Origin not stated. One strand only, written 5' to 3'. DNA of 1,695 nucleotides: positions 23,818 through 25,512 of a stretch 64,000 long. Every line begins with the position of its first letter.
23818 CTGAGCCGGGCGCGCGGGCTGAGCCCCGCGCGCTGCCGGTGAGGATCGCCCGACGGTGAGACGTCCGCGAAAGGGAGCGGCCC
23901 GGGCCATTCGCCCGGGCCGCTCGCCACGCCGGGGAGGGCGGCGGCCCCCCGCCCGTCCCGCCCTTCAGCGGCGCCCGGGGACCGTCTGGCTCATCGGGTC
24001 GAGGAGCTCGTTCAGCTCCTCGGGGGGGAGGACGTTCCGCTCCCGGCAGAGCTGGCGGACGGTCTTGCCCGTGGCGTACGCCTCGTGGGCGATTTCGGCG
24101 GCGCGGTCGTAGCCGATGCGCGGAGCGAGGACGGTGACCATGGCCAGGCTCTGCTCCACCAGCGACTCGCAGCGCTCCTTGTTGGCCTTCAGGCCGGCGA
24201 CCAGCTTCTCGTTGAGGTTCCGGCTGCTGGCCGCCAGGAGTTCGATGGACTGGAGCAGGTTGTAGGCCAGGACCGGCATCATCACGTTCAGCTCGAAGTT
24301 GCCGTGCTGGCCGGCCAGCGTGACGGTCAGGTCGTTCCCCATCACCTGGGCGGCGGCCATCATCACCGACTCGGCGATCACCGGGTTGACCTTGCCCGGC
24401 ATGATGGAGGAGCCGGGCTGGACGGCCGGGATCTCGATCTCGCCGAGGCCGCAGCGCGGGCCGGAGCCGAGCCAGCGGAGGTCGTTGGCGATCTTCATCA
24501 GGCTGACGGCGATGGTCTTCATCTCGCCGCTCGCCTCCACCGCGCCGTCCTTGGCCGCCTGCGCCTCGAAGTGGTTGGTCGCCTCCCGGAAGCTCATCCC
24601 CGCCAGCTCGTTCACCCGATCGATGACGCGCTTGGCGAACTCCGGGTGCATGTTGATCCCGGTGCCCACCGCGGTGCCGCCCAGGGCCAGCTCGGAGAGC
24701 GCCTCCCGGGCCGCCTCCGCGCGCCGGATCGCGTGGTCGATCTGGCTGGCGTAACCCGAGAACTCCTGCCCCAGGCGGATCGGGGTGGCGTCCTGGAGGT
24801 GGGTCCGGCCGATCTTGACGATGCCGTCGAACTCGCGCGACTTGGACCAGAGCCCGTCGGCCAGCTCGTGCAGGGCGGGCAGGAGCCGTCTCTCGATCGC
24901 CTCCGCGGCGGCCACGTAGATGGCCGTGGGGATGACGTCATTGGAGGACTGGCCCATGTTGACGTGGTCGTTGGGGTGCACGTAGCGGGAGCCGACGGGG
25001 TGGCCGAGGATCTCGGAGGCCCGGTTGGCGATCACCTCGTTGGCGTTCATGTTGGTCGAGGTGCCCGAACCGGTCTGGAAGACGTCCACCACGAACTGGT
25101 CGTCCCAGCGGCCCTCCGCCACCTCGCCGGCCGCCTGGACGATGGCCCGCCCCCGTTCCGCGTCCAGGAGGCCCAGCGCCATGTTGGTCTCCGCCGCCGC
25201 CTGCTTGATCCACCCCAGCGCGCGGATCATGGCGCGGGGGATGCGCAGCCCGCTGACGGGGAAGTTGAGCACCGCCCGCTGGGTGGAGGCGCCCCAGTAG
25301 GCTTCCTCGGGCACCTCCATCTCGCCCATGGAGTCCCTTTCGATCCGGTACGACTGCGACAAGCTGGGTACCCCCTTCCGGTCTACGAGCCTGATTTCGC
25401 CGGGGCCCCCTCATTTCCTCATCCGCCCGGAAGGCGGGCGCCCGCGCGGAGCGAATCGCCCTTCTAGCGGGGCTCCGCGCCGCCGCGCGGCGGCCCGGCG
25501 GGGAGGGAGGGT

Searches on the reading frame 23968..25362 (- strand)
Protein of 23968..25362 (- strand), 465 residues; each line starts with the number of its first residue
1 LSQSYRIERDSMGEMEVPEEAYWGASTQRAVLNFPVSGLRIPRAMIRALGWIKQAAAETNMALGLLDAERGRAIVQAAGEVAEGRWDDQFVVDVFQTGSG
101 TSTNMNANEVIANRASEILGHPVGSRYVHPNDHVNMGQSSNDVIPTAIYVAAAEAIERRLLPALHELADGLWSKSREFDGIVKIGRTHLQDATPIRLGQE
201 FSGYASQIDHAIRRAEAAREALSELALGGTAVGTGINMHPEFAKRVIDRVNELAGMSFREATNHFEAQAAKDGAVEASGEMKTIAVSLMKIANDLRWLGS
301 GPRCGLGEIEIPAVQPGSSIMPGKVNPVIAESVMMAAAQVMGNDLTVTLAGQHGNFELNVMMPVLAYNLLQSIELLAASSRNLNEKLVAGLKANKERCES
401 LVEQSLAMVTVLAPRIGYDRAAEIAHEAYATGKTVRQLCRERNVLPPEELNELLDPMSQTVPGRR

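Call 85: search_protein_families(library=pfam, proteins=[window:23968-25362:-], max_evalue=0.00001)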
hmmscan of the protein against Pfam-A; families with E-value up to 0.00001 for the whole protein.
window:23968-25362:- (465 aa): 2 families
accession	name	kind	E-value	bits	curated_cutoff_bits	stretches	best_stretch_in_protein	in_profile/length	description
PF00206.25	Lyase_1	-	6.2e-102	341.6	27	1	13-342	1-312/312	Lyase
PF10415.14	FumaraseC_C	-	6.4e-20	71.8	32.5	1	408-457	1-50/54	Fumarase C C-terminus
